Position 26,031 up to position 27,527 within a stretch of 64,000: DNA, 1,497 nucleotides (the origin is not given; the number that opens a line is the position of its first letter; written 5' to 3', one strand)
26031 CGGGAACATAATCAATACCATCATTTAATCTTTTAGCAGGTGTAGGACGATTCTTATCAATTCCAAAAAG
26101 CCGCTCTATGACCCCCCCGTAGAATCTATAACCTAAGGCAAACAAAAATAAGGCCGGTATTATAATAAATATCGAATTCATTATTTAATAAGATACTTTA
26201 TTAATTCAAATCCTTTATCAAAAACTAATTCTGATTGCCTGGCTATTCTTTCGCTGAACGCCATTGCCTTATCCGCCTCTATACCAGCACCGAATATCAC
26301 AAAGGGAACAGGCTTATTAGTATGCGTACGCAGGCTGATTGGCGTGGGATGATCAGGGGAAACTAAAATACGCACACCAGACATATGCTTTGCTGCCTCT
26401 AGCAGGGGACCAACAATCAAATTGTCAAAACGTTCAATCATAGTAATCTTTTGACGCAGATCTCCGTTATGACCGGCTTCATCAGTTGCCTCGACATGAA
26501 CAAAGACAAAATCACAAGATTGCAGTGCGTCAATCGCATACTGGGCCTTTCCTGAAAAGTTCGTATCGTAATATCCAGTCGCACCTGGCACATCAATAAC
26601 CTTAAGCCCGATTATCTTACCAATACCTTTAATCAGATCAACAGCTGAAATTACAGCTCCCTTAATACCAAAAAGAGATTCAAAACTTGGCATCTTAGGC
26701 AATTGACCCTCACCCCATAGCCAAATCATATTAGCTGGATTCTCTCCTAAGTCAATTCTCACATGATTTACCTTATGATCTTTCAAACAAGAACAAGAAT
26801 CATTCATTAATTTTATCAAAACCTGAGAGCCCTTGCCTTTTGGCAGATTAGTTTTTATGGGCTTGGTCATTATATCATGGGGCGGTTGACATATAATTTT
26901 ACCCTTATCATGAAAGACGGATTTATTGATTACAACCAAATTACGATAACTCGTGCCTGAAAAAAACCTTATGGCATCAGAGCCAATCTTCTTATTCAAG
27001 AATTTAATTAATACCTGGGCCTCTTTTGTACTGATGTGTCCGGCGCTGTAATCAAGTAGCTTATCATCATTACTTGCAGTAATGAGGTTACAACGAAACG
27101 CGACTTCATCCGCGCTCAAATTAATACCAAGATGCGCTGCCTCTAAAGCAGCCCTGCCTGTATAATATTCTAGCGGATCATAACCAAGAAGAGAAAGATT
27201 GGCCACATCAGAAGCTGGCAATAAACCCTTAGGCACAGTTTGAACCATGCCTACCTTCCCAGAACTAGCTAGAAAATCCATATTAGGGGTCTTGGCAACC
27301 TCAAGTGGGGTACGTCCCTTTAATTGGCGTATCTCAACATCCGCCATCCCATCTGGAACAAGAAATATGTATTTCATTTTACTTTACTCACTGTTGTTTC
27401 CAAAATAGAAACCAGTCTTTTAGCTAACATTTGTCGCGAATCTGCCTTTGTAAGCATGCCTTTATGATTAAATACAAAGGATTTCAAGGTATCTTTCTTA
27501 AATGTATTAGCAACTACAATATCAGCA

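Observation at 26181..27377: ApgM-family 'phosphoglycerate mutase-like' gene in a threonine cluster that lacks thrB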

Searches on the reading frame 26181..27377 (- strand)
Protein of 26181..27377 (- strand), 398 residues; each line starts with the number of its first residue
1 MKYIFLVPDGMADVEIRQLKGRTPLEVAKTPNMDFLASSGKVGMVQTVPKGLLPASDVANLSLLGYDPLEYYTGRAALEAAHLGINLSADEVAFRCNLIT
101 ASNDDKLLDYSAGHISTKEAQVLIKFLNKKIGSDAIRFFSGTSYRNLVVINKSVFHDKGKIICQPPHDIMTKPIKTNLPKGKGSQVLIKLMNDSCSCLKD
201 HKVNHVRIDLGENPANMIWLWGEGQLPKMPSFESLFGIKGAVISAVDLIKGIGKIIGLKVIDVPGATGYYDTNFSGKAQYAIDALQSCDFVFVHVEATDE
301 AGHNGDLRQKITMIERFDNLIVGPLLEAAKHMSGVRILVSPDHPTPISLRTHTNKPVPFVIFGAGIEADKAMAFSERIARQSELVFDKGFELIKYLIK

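Call 3: search_protein_families(library=pfam, proteins=[window:26181-27377:-])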
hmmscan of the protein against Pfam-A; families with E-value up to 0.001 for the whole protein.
window:26181-27377:- (398 aa): 2 families
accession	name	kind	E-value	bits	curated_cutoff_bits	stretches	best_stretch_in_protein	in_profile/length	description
PF10143.14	PhosphMutase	-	5e-54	183.2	21.5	1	37-204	1-170/170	2,3-bisphosphoglycerate-independent phosphoglycerate mutase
PF01676.23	Metalloenzyme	-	8.4e-47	160.2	24.3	1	1-370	1-229/252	Metalloenzyme superfamily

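Call 4: search_protein_families(library=ncbifam, proteins=[window:26181-27377:-])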
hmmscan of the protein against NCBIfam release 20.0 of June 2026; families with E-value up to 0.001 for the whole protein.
window:26181-27377:- (398 aa): 6 families
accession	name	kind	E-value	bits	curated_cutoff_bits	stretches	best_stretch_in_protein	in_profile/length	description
NF003242.0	PRK04200.1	equivalog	4.1e-168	559.3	426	1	1-398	1-394/395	cofactor-independent phosphoglycerate mutase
TIGR02535.1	hyp_Hser_kinase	hypoth_equivalog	3.4e-163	543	446.3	1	1-398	1-397/397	proposed homoserine kinase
TIGR00306.2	apgM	subfamily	2.9e-156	520.5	320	1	2-396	1-402/403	2,3-bisphosphoglycerate-independent phosphoglycerate mutase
NF003104.0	PRK04024.1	equivalog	3e-101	339.1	489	1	1-396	3-400/412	2,3-bisphosphoglycerate-independent phosphoglycerate mutase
NF038358.1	phophono_PhpG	equivalog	4.2e-70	236.6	545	2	184-397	205-416/417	CMP-5'-phosphonoformate--3-phosphoglycerate phosphonoformyl transferase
NF003160.0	PRK04135.1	equivalog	4.9e-63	213.1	468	1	2-395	17-390/403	2,3-bisphosphoglycerate-independent phosphoglycerate mutase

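Call 10: find_homologous_proteins(query=window:26181-27377:-, max_evalue=1e-20)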
Query window:26181-27377:- (398 aa): 8000 proteins with E <= 1e-20 among 8000 candidates; the best 120 are listed.
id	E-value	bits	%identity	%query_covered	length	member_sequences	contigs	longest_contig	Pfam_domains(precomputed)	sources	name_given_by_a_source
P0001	2.5e-265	897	100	100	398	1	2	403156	PF10143.15,PF01676.24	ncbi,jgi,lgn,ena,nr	ncbi:MAG: cofactor-independent phosphoglycerate mutase [Candidatus Omnitrophica bacterium]|nr:cofact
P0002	1.3e-193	661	73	100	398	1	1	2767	PF10143.15,PF01676.24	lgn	-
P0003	5.9e-193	659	73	100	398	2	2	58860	PF10143.15,PF01676.24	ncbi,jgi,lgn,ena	-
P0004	2.6e-191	654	74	100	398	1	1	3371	PF10143.15,PF01676.24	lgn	-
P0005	3.3e-191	654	72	100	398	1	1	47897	PF10143.15,PF01676.24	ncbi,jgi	jgi:2,3-bisphosphoglycerate-independent phosphoglycerate mutase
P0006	1.1e-189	649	73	100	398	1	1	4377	PF10143.15,PF01676.24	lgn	-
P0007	9.9e-189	645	72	100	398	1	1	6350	PF10143.15,PF01676.24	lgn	-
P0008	1.5e-188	645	72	100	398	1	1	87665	PF10143.15,PF01676.24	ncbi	ncbi:MAG: cofactor-independent phosphoglycerate mutase [Candidatus Omnitrophota bacterium]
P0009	9.1e-186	636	71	100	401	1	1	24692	PF10143.15,PF01676.24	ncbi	-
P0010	1.7e-184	631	71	100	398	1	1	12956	PF10143.15,PF01676.24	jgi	jgi:2,3-bisphosphoglycerate-independent phosphoglycerate mutase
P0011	1.3e-162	559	63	100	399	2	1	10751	PF10143.15,PF01676.24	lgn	-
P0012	1.4e-162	559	62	100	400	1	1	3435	PF10143.15,PF01676.24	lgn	-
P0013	8.1e-162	557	61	100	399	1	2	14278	PF10143.15,PF01676.24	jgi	-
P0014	7.4e-161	554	61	100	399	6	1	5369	PF10143.15,PF01676.24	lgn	-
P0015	9.4e-161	553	62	100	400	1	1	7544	PF10143.15,PF01676.24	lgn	-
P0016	2.4e-160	552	61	100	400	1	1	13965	PF10143.15,PF01676.24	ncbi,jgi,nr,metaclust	ncbi:MAG: phosphoglycerate mutase [Omnitrophica WOR_2 bacterium SM23_29]|nr:MAG: phosphoglycerate mu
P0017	2.8e-160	552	61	100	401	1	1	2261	PF10143.15,PF01676.24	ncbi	-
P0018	3.5e-160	551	62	100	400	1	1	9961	PF10143.15,PF01676.24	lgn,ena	-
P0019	6.1e-160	551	61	100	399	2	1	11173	PF10143.15,PF01676.24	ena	-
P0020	1.3e-159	550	61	100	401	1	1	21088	PF10143.15,PF01676.24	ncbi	ncbi:cofactor-independent phosphoglycerate mutase [Candidatus Omnitrophota bacterium]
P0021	1.4e-159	549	63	100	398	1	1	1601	PF10143.15,PF01676.24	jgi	-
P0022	2.9e-159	548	61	100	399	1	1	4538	PF10143.15,PF01676.24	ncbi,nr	ncbi:MAG TPA: cofactor-independent phosphoglycerate mutase [Candidatus Margulisiibacteriota bacteriu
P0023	3.1e-159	548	62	97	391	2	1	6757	PF10143.15,PF01676.24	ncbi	-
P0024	3.3e-159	548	61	100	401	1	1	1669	PF10143.15,PF01676.24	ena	-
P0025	4.7e-159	548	61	100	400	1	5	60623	PF10143.15,PF01676.24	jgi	jgi:2,3-bisphosphoglycerate-independent phosphoglycerate mutase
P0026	6.5e-159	547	60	100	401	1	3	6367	PF10143.15,PF01676.24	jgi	jgi:2,3-bisphosphoglycerate-independent phosphoglycerate mutase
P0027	7.9e-159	547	61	100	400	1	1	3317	PF10143.15,PF01676.24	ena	-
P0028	8.1e-159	547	60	100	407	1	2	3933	PF10143.15,PF01676.24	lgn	-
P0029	1.6e-158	546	60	100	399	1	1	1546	PF10143.15,PF01676.24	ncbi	-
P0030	2.3e-158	545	61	100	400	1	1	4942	PF10143.15,PF01676.24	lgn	-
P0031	4.5e-158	544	60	100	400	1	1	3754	PF10143.15,PF01676.24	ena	-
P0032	5.7e-158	544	61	100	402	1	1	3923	PF10143.15,PF01676.24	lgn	-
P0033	7.7e-158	544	61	100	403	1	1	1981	PF10143.15,PF01676.24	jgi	-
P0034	8.6e-158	544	61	100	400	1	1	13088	PF10143.15,PF01676.24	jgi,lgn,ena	-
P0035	9.4e-158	543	62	100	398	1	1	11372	PF10143.15,PF01676.24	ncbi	-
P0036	1.7e-157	543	61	100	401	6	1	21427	PF10143.15,PF01676.24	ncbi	ncbi:MAG: cofactor-independent phosphoglycerate mutase [Candidatus Omnitrophota bacterium]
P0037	2.0e-157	542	63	100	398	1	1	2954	PF10143.15,PF01676.24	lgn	-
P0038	2.4e-157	542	61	100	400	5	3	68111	PF10143.15,PF01676.24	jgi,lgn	jgi:2,3-bisphosphoglycerate-independent phosphoglycerate mutase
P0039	2.7e-157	542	60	100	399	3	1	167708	PF10143.15,PF01676.24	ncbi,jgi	ncbi:MAG: cofactor-independent phosphoglycerate mutase [Candidatus Omnitrophota bacterium]|jgi:2,3-b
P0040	2.9e-157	542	60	100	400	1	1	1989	PF10143.15,PF01676.24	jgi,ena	-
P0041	2.9e-157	542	61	100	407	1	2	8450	PF10143.15,PF01676.24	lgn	-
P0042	3.1e-157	542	60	100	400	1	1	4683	PF10143.15,PF01676.24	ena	-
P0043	4.9e-157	541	61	100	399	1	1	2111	PF10143.15,PF01676.24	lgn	-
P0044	8.2e-157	540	60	100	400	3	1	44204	PF10143.15,PF01676.24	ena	-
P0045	8.2e-157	540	60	100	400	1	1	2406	PF10143.15,PF01676.24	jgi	-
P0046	1.1e-156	540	60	100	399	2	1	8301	PF10143.15,PF01676.24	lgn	-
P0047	1.1e-156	540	59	100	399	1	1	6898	PF10143.15,PF01676.24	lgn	-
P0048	1.2e-156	540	58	100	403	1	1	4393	PF10143.15,PF01676.24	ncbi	ncbi:MAG: cofactor-independent phosphoglycerate mutase [Candidatus Omnitrophota bacterium]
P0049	1.3e-156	540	60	100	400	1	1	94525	PF10143.15,PF01676.24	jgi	jgi:2,3-bisphosphoglycerate-independent phosphoglycerate mutase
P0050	1.4e-156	539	61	100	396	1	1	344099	PF10143.15,PF01676.24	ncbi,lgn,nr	ncbi:MAG: cofactor-independent phosphoglycerate mutase [Candidatus Omnitrophota bacterium]|nr:cofact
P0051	1.8e-156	539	60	100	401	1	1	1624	PF10143.15,PF01676.24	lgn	-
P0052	1.9e-156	539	59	100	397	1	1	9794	PF10143.15,PF01676.24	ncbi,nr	ncbi:MAG: cofactor-independent phosphoglycerate mutase [Candidatus Omnitrophica bacterium]|nr:cofact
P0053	2.0e-156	539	60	100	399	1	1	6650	PF10143.15,PF01676.24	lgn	-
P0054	2.1e-156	539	60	100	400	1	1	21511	PF10143.15,PF01676.24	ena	-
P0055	2.3e-156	539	60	100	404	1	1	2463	PF10143.15,PF01676.24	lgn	-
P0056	2.3e-156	539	60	100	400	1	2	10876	PF10143.15,PF01676.24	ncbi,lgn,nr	ncbi:MAG: cofactor-independent phosphoglycerate mutase [Candidatus Omnitrophica bacterium ADurb.Bin2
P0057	2.5e-156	539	60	100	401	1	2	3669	PF10143.15,PF01676.24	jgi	-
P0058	2.5e-156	539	60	100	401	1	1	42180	PF10143.15,PF01676.24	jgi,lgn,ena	-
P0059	3.4e-156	538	60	99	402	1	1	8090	PF10143.15,PF01676.24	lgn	-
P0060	3.9e-156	538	59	100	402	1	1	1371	PF10143.15,PF01676.24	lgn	-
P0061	4.2e-156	538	60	100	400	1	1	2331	PF10143.15,PF01676.24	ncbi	-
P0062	4.6e-156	538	60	100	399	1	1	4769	PF10143.15,PF01676.24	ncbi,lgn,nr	ncbi:MAG: cofactor-independent phosphoglycerate mutase [Candidatus Omnitrophota bacterium]|nr:cofact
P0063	5.2e-156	538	59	100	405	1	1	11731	PF10143.15,PF01676.24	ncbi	-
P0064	5.8e-156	537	62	100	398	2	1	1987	PF10143.15,PF01676.24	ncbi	-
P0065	6.8e-156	537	59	100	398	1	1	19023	PF10143.15,PF01676.24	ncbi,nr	ncbi:MAG: cofactor-independent phosphoglycerate mutase [Candidatus Omnitrophica bacterium]|nr:cofact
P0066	6.8e-156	537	59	100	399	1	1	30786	PF10143.15,PF01676.24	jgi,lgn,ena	-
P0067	7.6e-156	537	61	100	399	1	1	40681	PF10143.15,PF01676.24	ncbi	-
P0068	8.6e-156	537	60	100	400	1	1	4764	PF10143.15,PF01676.24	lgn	-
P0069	8.7e-156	537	58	100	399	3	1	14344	PF10143.15,PF01676.24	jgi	jgi:2,3-bisphosphoglycerate-independent phosphoglycerate mutase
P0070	8.8e-156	537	59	100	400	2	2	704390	PF10143.15,PF01676.24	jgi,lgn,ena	-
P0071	9.0e-156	537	59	100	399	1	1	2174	PF10143.15,PF01676.24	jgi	-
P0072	9.0e-156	537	60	100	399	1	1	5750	PF10143.15,PF01676.24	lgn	-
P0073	1.2e-155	536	59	100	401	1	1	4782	PF10143.15,PF01676.24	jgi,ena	-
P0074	1.3e-155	536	61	100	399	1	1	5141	PF10143.15,PF01676.24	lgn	-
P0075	1.4e-155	536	59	100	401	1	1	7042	PF10143.15,PF01676.24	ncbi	-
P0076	1.4e-155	536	61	100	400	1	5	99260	PF10143.15,PF01676.24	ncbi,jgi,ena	-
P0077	1.5e-155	536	62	99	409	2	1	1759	PF10143.15,PF01676.24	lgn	-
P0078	1.7e-155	536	59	100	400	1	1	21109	PF10143.15,PF01676.24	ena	-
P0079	1.9e-155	536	59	100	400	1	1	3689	PF10143.15,PF01676.24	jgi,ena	-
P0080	2.2e-155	536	61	99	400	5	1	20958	PF10143.15,PF01676.24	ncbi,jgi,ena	ncbi:MAG: cofactor-independent phosphoglycerate mutase [Candidatus Omnitrophota bacterium]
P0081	2.4e-155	535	60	100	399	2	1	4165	PF10143.15,PF01676.24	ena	-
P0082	2.5e-155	535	60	100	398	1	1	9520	PF10143.15,PF01676.24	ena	-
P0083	2.9e-155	535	60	100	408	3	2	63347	PF10143.15,PF01676.24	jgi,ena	jgi:2,3-bisphosphoglycerate-independent phosphoglycerate mutase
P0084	2.9e-155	535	61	99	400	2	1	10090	PF10143.15,PF01676.24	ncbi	-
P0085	3.4e-155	535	60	100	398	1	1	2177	PF10143.15,PF01676.24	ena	-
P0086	3.5e-155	535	60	100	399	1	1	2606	PF10143.15,PF01676.24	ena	-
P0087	3.7e-155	535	61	100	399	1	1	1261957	PF10143.15,PF01676.24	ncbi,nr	ncbi:MAG: cofactor-independent phosphoglycerate mutase [Candidatus Omnitrophica bacterium]|nr:cofact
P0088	3.7e-155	535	60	100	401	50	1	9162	PF10143.15,PF01676.24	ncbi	-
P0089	3.9e-155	535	59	100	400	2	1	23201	PF10143.15,PF01676.24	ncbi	-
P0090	4.5e-155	535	59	100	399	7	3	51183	PF10143.15,PF01676.24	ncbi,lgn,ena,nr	ncbi:MAG: cofactor-independent phosphoglycerate mutase [Omnitrophica WOR_2 bacterium RIFCSPLOWO2_12_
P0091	4.6e-155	535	60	100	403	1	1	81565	PF10143.15,PF01676.24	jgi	-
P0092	5.1e-155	534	59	100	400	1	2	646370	PF10143.15,PF01676.24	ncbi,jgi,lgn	jgi:2,3-bisphosphoglycerate-independent phosphoglycerate mutase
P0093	5.5e-155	534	59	100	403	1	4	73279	PF10143.15,PF01676.24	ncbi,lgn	-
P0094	6.0e-155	534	59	100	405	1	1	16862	PF10143.15,PF01676.24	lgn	-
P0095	6.4e-155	534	59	100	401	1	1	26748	PF10143.15,PF01676.24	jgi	-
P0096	7.1e-155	534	58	100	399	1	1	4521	PF10143.15,PF01676.24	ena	-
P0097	8.1e-155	534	59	100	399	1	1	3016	PF10143.15,PF01676.24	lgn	-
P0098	9.2e-155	534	60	100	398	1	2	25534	PF10143.15,PF01676.24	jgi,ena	-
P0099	9.5e-155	533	60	100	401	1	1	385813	PF10143.15,PF01676.24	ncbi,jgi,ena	ncbi:MAG: cofactor-independent phosphoglycerate mutase [Candidatus Omnitrophota bacterium]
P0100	9.8e-155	533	59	100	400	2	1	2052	PF10143.15,PF01676.24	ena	-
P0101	1.1e-154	533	59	100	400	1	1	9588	PF10143.15,PF01676.24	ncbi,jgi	ncbi:MAG: cofactor-independent phosphoglycerate mutase [Candidatus Omnitrophota bacterium]|jgi:2,3-b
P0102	1.1e-154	533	60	100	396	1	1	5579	PF10143.15,PF01676.24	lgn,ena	-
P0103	1.2e-154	533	61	100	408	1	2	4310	PF10143.15,PF01676.24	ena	-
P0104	1.2e-154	533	58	100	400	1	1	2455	PF10143.15,PF01676.24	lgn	-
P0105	1.3e-154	533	59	100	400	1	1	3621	PF10143.15,PF01676.24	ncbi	-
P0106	1.3e-154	533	59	100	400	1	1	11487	PF10143.15,PF01676.24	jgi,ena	-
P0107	1.4e-154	533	60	100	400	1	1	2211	PF10143.15,PF01676.24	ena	-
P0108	1.4e-154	533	60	100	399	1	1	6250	PF10143.15,PF01676.24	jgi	-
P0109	1.4e-154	533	59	100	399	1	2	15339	PF10143.15,PF01676.24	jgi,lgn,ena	-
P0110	1.5e-154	533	59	100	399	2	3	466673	PF10143.15,PF01676.24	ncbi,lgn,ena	-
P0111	1.5e-154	533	59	100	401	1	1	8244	PF10143.15,PF01676.24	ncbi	-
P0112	1.6e-154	533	59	100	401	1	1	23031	PF10143.15,PF01676.24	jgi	-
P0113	1.7e-154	533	59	100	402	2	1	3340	PF10143.15,PF01676.24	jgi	jgi:2,3-bisphosphoglycerate-independent phosphoglycerate mutase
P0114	1.7e-154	533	59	100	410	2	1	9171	PF10143.15,PF01676.24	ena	-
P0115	1.9e-154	532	60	100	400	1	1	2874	PF10143.15,PF01676.24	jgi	jgi:2,3-bisphosphoglycerate-independent phosphoglycerate mutase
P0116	1.9e-154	532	59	100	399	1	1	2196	PF10143.15,PF01676.24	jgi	jgi:2,3-bisphosphoglycerate-independent phosphoglycerate mutase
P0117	1.9e-154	532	60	99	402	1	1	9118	PF10143.15,PF01676.24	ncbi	-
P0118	2.3e-154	532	59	100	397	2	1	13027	PF10143.15,PF01676.24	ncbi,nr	ncbi:MAG: cofactor-independent phosphoglycerate mutase [Candidatus Omnitrophota bacterium]|nr:cofact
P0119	2.3e-154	532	58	100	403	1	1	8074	PF10143.15,PF01676.24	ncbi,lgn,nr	ncbi:MAG: cofactor-independent phosphoglycerate mutase [Candidatus Omnitrophica bacterium]|nr:cofact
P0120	2.4e-154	532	59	100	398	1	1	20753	PF10143.15,PF01676.24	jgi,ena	-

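Call 11: search_solved_structures(query=window:26181-27377:-, show_alignments=3)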
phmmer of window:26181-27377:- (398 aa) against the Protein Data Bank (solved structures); distinct sequences matched with E-value up to 0.001: 3.
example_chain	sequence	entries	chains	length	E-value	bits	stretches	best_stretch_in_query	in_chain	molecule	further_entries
2zkt_A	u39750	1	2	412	1.7e-67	231.3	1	3-394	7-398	2,3-bisphosphoglycerate-independent phosphoglycerate mutase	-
3kd8_A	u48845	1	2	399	7.8e-60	206.1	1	3-379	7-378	2,3-bisphosphoglycerate-independent phosphoglycerate mutase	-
3idd_A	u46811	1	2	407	8.3e-60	206.1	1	3-379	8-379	2,3-bisphosphoglycerate-independent phosphoglycerate mutase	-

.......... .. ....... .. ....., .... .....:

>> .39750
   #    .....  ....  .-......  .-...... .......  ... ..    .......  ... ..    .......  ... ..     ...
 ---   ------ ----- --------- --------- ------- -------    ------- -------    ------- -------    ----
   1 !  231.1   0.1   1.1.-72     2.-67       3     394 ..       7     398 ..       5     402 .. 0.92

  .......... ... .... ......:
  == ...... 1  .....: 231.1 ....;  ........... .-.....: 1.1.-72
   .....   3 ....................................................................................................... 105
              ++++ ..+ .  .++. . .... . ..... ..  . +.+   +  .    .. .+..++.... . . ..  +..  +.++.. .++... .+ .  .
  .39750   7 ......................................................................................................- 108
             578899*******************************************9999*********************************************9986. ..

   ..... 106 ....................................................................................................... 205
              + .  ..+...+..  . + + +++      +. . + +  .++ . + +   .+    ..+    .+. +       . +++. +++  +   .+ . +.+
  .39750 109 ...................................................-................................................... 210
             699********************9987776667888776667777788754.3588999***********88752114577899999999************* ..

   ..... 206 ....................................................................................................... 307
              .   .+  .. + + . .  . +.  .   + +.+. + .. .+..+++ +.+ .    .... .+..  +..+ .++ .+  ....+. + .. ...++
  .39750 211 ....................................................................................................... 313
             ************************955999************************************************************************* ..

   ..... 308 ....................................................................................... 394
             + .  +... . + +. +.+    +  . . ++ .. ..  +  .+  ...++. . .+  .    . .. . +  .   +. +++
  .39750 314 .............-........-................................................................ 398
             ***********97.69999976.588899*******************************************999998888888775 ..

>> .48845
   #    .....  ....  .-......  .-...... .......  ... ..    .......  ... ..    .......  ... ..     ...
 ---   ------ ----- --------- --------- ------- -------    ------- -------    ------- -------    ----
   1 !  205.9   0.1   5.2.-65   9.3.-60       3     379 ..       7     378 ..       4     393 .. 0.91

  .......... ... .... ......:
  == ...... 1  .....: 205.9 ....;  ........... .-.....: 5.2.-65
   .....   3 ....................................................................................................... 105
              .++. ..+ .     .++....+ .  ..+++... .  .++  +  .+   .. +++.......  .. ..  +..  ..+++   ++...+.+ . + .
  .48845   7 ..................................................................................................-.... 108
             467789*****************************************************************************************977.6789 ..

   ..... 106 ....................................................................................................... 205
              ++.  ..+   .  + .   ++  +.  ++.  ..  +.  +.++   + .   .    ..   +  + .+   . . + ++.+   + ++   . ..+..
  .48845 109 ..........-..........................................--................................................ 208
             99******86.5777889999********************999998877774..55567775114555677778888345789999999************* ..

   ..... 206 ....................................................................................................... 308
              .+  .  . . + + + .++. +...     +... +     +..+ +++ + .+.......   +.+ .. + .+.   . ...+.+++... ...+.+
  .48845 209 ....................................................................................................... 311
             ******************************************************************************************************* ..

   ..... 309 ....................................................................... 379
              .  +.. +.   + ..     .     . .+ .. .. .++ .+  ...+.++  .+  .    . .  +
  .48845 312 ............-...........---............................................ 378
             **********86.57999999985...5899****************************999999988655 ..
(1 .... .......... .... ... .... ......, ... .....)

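Call 12: find_encoding_contigs(protein=window:26181-27377:-, flank=10000, max_places=4)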
Protein window:26181-27377:- (398 aa): 3 contigs read that carry it; 1 place shown.
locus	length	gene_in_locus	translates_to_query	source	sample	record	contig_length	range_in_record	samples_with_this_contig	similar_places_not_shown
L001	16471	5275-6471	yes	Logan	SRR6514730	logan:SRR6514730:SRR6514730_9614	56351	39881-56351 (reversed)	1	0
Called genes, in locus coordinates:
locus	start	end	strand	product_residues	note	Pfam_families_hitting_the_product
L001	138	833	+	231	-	PF06161:DUF975, PF06790:UPF0259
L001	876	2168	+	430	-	PF03447:NAD_binding_3, PF00742:Homoserine_dh, PF01842:ACT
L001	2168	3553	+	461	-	PF00672:HAMP (weak), PF01590:GAF, PF13185:GAF_2, PF13492:GAF_3, PF13487:HD_5, PF01966:HD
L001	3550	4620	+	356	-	PF00291:PALP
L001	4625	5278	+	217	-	PF04127:DFP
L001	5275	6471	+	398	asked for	PF01676:Metalloenzyme, PF10143:PhosphMutase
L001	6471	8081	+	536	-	PF02554:CstA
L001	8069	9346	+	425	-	PF00696:AA_kinase, PF01842:ACT, PF22468:ACT_9, PF13840:ACT_7, PF01842:ACT (weak), PF22468:ACT_9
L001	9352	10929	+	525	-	PF00682:HMGL-like, PF22617:HCS_D2, PF08502:LeuA_dimer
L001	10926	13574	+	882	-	PF00133:tRNA-synt_1, PF09334:tRNA-synt_1g, PF13603:tRNA-synt_1_2 (weak), PF09334:tRNA-synt_1g, PF01406:tRNA-synt_1e (weak), PF08264:Anticodon_1, PF10458:Val_tRNA-synt_C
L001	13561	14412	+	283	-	PF02749:QRPTase_N, PF01729:QRPTase_C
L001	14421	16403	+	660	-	PF00270:DEAD (faint), PF04851:ResIII, PF17757:UvrB_inter, PF27431:UvrB_3rd, PF00271:Helicase_C, PF12344:UvrB, PF02151:UVR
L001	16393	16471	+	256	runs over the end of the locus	PF03309:Pan_kinase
